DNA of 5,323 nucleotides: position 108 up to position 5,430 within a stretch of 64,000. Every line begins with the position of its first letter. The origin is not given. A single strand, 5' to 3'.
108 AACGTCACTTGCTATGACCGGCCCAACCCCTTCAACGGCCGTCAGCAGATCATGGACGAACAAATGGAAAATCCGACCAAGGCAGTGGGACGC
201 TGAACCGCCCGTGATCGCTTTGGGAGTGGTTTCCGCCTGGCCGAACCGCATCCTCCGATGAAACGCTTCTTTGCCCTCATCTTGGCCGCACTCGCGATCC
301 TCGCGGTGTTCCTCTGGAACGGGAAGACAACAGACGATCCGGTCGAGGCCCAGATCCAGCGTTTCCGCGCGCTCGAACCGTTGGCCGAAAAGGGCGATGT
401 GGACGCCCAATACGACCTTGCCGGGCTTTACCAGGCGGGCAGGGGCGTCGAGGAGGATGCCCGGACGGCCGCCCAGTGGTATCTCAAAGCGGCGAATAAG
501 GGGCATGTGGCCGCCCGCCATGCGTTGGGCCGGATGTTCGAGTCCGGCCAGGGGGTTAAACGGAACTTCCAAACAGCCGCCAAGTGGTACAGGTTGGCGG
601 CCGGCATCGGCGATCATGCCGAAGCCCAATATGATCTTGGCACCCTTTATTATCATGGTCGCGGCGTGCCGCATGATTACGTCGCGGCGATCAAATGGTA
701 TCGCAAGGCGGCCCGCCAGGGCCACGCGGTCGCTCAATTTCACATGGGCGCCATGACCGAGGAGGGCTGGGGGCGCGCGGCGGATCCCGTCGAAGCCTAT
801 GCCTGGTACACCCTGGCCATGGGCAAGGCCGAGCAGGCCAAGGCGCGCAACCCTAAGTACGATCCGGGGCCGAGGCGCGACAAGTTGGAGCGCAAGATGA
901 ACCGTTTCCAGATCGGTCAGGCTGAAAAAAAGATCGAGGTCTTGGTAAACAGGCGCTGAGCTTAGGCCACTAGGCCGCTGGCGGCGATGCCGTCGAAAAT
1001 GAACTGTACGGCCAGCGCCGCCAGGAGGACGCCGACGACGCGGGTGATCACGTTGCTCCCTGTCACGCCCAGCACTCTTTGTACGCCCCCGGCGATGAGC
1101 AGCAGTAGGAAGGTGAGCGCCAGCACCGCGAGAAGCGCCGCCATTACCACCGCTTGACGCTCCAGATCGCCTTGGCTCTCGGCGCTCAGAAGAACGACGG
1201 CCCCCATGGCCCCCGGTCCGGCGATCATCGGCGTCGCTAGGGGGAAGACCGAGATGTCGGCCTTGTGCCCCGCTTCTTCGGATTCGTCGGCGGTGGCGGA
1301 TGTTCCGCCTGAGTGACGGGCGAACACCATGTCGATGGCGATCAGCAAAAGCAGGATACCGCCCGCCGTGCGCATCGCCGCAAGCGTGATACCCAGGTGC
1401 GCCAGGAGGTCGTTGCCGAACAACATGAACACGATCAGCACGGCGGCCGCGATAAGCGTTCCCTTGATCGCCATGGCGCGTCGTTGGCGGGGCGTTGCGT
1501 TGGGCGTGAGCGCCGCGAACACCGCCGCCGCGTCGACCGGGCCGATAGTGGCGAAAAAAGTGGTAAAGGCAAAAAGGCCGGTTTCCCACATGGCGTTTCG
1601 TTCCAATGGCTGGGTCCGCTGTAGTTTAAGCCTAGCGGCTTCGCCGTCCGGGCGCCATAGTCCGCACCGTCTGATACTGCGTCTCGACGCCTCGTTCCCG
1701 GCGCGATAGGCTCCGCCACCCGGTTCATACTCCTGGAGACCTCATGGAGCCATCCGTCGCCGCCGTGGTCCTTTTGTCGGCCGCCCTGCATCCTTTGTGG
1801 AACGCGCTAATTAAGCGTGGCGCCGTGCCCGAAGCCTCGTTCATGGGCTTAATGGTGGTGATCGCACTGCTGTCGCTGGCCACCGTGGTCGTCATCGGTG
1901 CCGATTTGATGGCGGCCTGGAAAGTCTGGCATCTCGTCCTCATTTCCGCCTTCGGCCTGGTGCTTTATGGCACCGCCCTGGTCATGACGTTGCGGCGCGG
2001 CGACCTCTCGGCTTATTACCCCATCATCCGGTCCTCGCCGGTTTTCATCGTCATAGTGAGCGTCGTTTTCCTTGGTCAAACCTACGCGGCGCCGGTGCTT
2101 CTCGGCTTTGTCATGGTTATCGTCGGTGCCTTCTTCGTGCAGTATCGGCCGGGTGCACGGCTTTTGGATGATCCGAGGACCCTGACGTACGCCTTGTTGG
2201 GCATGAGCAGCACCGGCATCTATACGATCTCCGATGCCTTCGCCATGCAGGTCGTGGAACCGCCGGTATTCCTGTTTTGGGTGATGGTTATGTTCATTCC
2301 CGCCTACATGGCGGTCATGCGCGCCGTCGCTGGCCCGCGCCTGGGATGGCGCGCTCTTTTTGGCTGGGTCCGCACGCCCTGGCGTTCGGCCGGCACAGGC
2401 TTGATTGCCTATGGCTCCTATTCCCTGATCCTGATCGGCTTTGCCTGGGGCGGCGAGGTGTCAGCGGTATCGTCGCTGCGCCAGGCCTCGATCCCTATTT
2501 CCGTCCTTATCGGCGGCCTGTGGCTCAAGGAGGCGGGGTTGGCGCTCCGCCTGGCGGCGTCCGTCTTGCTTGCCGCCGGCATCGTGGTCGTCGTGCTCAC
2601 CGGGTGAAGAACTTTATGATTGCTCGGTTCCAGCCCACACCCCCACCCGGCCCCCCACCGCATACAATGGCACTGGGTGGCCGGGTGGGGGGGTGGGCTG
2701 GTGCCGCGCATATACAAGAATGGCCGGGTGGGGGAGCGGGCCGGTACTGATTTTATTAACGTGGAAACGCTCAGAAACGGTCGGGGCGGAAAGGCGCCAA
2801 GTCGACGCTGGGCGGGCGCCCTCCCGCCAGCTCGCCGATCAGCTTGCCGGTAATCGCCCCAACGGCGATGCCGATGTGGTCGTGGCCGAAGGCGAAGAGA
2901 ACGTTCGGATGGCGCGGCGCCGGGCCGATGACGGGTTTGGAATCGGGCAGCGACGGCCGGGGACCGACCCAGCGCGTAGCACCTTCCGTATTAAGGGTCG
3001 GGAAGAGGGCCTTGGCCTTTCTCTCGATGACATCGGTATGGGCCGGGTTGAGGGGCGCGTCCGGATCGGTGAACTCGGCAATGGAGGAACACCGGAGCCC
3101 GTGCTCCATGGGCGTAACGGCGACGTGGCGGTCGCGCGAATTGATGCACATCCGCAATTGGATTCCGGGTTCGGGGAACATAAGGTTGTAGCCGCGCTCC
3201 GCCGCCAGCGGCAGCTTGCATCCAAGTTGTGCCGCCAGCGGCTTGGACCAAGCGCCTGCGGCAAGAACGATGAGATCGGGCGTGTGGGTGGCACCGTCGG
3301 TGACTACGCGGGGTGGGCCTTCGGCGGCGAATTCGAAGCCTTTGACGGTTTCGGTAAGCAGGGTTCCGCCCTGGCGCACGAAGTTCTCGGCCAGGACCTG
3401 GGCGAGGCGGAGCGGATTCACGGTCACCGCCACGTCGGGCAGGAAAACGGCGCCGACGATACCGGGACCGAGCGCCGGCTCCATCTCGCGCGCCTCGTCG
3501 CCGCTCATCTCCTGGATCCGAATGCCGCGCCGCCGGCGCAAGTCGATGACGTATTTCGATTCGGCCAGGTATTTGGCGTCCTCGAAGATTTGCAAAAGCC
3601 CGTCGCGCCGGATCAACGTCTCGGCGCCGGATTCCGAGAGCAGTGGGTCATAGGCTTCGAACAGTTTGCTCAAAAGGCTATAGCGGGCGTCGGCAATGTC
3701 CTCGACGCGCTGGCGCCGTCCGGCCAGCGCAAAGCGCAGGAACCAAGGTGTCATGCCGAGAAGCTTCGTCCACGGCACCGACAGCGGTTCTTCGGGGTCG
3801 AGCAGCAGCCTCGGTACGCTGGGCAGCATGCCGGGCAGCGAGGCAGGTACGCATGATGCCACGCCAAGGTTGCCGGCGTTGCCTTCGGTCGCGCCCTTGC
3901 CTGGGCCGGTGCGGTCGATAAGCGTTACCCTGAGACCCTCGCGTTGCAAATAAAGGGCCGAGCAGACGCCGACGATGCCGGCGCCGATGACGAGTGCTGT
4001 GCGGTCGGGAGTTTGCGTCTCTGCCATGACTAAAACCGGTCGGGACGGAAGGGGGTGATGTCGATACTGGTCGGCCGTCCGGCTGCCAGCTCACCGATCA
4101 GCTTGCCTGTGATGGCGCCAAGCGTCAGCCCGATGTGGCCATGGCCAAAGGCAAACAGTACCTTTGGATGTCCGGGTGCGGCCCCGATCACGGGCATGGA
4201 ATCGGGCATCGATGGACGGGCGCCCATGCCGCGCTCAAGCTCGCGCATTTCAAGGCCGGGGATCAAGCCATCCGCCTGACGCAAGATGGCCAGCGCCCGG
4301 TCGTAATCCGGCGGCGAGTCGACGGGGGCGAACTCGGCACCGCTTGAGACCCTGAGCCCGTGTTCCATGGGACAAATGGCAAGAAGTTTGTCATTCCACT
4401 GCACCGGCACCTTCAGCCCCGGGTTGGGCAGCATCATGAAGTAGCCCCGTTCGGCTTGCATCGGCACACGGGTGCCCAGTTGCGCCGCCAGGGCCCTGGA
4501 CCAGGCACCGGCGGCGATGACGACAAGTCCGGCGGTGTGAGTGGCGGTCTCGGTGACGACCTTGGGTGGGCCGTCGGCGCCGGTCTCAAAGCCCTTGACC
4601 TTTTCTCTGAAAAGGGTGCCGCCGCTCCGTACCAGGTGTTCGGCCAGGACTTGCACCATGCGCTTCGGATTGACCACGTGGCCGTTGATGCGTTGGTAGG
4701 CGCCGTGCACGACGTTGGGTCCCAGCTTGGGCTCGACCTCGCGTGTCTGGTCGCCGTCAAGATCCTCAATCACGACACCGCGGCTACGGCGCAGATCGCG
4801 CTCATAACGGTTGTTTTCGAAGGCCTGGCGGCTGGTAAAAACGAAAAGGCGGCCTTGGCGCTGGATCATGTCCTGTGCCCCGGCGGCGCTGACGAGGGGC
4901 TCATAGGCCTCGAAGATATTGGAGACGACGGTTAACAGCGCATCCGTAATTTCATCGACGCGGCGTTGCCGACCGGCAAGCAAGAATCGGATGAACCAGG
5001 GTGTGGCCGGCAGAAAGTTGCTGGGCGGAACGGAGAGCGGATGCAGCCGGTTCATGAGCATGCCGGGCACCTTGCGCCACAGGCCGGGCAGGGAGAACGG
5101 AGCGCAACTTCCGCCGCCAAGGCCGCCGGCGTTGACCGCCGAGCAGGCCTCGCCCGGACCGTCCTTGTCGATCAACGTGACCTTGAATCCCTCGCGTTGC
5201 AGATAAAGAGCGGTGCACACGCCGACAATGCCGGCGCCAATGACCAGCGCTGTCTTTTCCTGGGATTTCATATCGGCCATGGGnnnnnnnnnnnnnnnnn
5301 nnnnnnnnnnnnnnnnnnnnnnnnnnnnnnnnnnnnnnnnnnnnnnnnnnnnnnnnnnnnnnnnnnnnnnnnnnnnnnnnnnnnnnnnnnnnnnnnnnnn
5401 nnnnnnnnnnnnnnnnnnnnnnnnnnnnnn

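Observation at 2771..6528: Three tandem, translationally coupled DadA-like FAD oxidoreductase paralogs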

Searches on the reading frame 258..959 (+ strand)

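Call 11: search_protein_families(library=pfam, proteins=[window:258-959:+])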
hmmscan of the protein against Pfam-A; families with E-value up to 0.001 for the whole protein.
window:258-959:+ (233 aa): 1 family
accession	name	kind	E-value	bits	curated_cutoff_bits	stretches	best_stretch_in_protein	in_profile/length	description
PF08238.18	Sel1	-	8.5e-36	121.5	30.7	3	121-156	1-36/36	Sel1 repeat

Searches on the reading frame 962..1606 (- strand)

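Call 11: search_protein_families(library=pfam, proteins=[window:962-1606:-])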
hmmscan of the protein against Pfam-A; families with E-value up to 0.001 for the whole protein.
window:962-1606:- (214 aa): 3 families
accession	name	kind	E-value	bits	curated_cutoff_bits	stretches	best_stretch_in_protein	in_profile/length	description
PF01914.23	MarC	-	5.4e-52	176.6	23.9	1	13-208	7-200/203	MarC family integral membrane protein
PF03741.22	TerC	-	1.3e-06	28.8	27.8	1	24-111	12-90/178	Integral membrane protein TerC family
PF01810.24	LysE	-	3.1e-05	24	25.6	1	40-99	23-83/193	LysE type translocator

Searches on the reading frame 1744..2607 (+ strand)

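Call 11: search_protein_families(library=pfam, proteins=[window:1744-2607:+])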
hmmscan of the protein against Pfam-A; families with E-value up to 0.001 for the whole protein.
window:1744-2607:+ (287 aa): 1 family
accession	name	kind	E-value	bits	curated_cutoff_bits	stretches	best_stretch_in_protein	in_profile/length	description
PF00892.27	EamA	-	5.6e-08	33.6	28.2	1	8-132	6-133/135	EamA-like transporter family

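Call 15: search_protein_families(library=ncbifam, proteins=[window:1744-2607:+], max_evalue=0.00001)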
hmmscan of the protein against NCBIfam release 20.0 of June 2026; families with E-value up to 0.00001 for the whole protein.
window:1744-2607:+ (287 aa): 1 family
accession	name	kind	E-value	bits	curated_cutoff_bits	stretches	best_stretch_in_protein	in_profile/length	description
TIGR03340.1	phn_DUF6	hypoth_equivalog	6.3e-28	98.2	288.15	1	8-283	5-281/281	phosphonate utilization associated putative membrane protein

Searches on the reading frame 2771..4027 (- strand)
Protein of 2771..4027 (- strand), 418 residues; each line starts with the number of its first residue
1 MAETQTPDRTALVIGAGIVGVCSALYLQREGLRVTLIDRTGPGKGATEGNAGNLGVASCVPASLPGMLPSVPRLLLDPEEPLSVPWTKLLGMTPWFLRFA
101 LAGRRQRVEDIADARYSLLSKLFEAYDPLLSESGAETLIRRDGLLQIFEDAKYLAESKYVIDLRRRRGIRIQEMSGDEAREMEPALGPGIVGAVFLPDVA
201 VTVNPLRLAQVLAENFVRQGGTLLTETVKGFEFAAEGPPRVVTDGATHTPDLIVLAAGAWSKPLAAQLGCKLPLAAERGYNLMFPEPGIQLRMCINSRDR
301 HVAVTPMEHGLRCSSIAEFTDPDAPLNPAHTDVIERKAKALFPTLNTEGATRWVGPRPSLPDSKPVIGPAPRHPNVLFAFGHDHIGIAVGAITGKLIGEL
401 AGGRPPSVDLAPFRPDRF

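Call 10: search_protein_families(library=ncbifam, proteins=[window:2771-4027:-], max_evalue=0.001)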
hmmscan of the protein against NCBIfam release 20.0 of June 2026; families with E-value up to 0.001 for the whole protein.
window:2771-4027:- (418 aa): 24 families
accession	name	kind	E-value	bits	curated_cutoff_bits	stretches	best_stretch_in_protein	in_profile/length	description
NF001933.0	PRK00711.1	subfamily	5.5e-50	170.6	383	1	12-417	4-415/429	D-amino acid dehydrogenase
TIGR02352.1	thiamin_ThiO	equivalog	1.5e-34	119.6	250.8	2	129-398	75-344/351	glycine oxidase ThiO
NF009074.0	PRK12409.1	equivalog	2.9e-25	89.3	494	1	11-399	4-401/410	D-amino acid dehydrogenase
NF040813.1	pro_dh_Thprot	equivalog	5.6e-14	52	600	2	239-409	201-356/362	D-proline dehydrogenase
NF008425.0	PRK11259.1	equivalog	3.3e-11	42.8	257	0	121-278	68-220/377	N-methyl-L-tryptophan oxidase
NF002480.1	PRK01747.1-1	equivalog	2.2e-10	39.6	540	1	5-51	245-292/645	bifunctional tRNA (5-methylaminomethyl-2-thiouridine)(34)-methyltransferase MnmC2/FAD-dependent 5-carboxymethylaminomethyl-2-thiouridine(34)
TIGR03197.1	MnmC_Cterm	equivalog_domain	5.1e-10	39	174.2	1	11-50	2-42/400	FAD-dependent 5-carboxymethylaminomethyl-2-thiouridine(34) oxidoreductase MnmC1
TIGR03377.1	glycerol3P_GlpA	equivalog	2.6e-09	36.2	552.8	1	159-285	97-228/530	anaerobic glycerol-3-phosphate dehydrogenase subunit GlpA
TIGR03364.1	HpnW_proposed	hypoth_equivalog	3.6e-09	36.2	285.1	1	12-54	4-46/365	TIGR03364 family FAD-dependent oxidoreductase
TIGR01377.1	soxA_mon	subfamily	4.2e-09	35.7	479.65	0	210-277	149-216/381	amino oxidase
NF050086.1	pipecolate_AmaA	exception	1.3e-08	33.9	600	0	10-53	27-70/425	L-pipecolate oxidase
NF008313.0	PRK11101.1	equivalog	1.8e-08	33.5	425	1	157-227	104-172/548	anaerobic glycerol-3-phosphate dehydrogenase subunit A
NF008726.1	PRK11728.1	equivalog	1e-05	24.6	299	0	161-270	105-211/389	L-2-hydroxyglutarate oxidase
NF005313.0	PRK06847.1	subfamily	2.1e-05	23.7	372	0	10-39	6-35/375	hypothetical protein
NF049967.1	QhpG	equivalog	2.1e-05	23.6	240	1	12-49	2-38/423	flavin-dependent monooxygenase QhpG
TIGR03329.1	Phn_aa_oxid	hypoth_equivalog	2.2e-05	23.4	632.8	0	332-403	321-393/460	putative aminophosphonate oxidoreductase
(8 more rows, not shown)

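Call 11: search_protein_families(library=pfam, proteins=[window:2771-4027:-])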
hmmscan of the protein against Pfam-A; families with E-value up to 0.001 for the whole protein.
window:2771-4027:- (418 aa): 3 families
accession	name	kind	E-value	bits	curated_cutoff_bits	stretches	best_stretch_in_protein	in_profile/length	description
PF01266.30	DAO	-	7.9e-64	216.8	27.9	1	12-400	3-353/353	FAD dependent oxidoreductase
PF13450.12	NAD_binding_8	-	0.00015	22.4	21.9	1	13-40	1-28/68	NAD(P)-binding Rossmann-like domain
PF00890.30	FAD_binding_2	-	0.00063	19.5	20.4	0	11-52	2-43/414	FAD binding domain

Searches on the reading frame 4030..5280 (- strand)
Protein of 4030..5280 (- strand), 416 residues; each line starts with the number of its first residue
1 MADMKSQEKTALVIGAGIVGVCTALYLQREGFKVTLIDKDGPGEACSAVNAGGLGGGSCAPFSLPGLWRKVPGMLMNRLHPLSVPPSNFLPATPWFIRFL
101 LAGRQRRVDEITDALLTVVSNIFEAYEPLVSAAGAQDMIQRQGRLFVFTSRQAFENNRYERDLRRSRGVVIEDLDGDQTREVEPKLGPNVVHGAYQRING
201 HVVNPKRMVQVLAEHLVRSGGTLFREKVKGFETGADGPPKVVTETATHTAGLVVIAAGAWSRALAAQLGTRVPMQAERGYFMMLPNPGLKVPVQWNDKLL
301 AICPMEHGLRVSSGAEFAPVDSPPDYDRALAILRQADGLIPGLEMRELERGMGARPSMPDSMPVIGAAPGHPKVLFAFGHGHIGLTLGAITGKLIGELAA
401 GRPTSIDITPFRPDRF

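Call 10: search_protein_families(library=ncbifam, proteins=[window:4030-5280:-], max_evalue=0.001)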
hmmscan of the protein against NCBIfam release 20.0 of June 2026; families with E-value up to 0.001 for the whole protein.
window:4030-5280:- (416 aa): 29 families (the best 25 are shown)
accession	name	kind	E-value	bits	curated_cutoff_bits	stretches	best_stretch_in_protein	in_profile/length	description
NF001933.0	PRK00711.1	subfamily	3.1e-49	168.1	383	1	12-415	4-415/429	D-amino acid dehydrogenase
TIGR02352.1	thiamin_ThiO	equivalog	1.1e-38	133.3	250.8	2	129-397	75-345/351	glycine oxidase ThiO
NF009074.0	PRK12409.1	equivalog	3.7e-30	105.4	494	1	11-398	4-402/410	D-amino acid dehydrogenase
NF008425.0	PRK11259.1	equivalog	7.7e-18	64.6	257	1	126-282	73-224/377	N-methyl-L-tryptophan oxidase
NF040813.1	pro_dh_Thprot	equivalog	1.1e-17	64.2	600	2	243-409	205-358/362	D-proline dehydrogenase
TIGR03197.1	MnmC_Cterm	equivalog_domain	2.9e-15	56.2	174.2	2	11-52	2-44/400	FAD-dependent 5-carboxymethylaminomethyl-2-thiouridine(34) oxidoreductase MnmC1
NF002480.1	PRK01747.1-1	equivalog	4.7e-14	51.7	540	2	5-52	245-293/645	bifunctional tRNA (5-methylaminomethyl-2-thiouridine)(34)-methyltransferase MnmC2/FAD-dependent 5-carboxymethylaminomethyl-2-thiouridine(34)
TIGR01377.1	soxA_mon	subfamily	5.3e-12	45.2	479.65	1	199-278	138-217/381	amino oxidase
TIGR03364.1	HpnW_proposed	hypoth_equivalog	4.6e-11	42.4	285.1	1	11-47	3-39/365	TIGR03364 family FAD-dependent oxidoreductase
NF050086.1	pipecolate_AmaA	exception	8.2e-10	37.9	600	1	139-262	118-238/425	L-pipecolate oxidase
NF008726.1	PRK11728.1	equivalog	6.5e-08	31.8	299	0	140-275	84-216/389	L-2-hydroxyglutarate oxidase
NF002481.1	PRK01747.1-2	equivalog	1.7e-07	30.4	600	1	5-46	234-276/611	bifunctional tRNA (5-methylaminomethyl-2-thiouridine)(34)-methyltransferase MnmC2/FAD-dependent 5-carboxymethylaminomethyl-2-thiouridine(34)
TIGR02032.1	GG-red-SF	subfamily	1.5e-06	28.1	158.8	0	12-40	4-32/297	geranylgeranyl reductase family protein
TIGR03377.1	glycerol3P_GlpA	equivalog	1.1e-05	24.2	552.8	1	135-284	73-227/530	anaerobic glycerol-3-phosphate dehydrogenase subunit GlpA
NF033460.1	glycerol3P_ox_II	equivalog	2.3e-05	23.7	460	0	174-286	121-234/361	type 2 glycerol-3-phosphate oxidase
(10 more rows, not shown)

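Call 11: search_protein_families(library=pfam, proteins=[window:4030-5280:-])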
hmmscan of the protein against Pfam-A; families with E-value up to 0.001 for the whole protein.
window:4030-5280:- (416 aa): 5 families
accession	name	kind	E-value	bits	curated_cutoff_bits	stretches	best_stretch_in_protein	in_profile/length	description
PF01266.30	DAO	-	3e-59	201.8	27.9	1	12-398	3-353/353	FAD dependent oxidoreductase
PF13450.12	NAD_binding_8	-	2.6e-06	28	21.9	1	13-48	1-37/68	NAD(P)-binding Rossmann-like domain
PF00890.30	FAD_binding_2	-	4.3e-05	23.3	20.4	0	11-54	2-45/414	FAD binding domain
PF01494.25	FAD_binding_3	-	6.4e-05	22.8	22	0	10-41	3-34/349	FAD binding domain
PF07992.20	Pyr_redox_2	-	0.00019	21.4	26.1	0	12-40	4-32/291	Pyridine nucleotide-disulphide oxidoreductase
